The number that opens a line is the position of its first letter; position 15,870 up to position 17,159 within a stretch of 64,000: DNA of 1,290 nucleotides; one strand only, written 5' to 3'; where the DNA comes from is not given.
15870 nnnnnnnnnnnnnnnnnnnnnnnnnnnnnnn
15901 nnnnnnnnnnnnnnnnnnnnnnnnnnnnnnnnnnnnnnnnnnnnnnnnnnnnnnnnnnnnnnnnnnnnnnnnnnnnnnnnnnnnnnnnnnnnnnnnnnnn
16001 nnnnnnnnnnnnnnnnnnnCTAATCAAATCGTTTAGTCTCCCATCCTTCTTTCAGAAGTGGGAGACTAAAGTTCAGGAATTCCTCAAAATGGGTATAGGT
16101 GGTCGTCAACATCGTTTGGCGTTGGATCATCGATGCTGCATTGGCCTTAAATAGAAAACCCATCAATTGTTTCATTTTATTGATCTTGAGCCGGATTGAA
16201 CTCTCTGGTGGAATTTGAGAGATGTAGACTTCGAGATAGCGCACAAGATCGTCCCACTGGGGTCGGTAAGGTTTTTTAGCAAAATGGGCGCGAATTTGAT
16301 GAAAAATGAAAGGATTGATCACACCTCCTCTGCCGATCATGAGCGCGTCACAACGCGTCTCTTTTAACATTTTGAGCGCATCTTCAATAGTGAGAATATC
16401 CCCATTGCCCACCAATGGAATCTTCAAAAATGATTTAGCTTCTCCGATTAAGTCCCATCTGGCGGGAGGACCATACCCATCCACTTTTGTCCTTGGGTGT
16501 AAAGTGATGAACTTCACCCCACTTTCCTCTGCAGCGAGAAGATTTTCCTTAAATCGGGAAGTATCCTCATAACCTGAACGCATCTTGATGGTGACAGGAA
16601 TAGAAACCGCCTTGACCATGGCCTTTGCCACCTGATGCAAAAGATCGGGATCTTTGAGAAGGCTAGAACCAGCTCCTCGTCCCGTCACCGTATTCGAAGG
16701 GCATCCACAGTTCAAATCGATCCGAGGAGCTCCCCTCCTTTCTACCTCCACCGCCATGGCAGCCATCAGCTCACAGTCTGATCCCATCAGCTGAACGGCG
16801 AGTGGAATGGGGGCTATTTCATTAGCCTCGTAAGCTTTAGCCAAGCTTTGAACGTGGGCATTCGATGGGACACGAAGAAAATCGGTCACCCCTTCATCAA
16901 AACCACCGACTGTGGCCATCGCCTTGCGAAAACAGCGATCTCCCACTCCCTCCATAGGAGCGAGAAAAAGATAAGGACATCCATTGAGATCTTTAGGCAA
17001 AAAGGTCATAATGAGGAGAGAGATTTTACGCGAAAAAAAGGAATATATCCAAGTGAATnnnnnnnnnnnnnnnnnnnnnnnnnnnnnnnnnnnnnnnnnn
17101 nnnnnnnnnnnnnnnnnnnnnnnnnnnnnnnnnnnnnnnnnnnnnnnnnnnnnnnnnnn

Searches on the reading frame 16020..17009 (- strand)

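Call 45: search_protein_families(library=pfam, proteins=[window:16020-17009:-], max_evalue=0.01)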
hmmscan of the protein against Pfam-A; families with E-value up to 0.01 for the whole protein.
window:16020-17009:- (329 aa): 3 families
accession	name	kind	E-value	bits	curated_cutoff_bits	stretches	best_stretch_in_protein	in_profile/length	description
PF01207.24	Dus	-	8.3e-63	212.8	20.4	1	16-270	2-259/311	Dihydrouridine synthase (Dus)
PF01180.27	DHO_dh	-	1.9e-05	24.4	27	1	59-169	86-190/291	Dihydroorotate dehydrogenase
PF13714.12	PEP_mutase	-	0.0073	16.3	31.5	0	123-169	56-103/240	Phosphoenolpyruvate phosphomutase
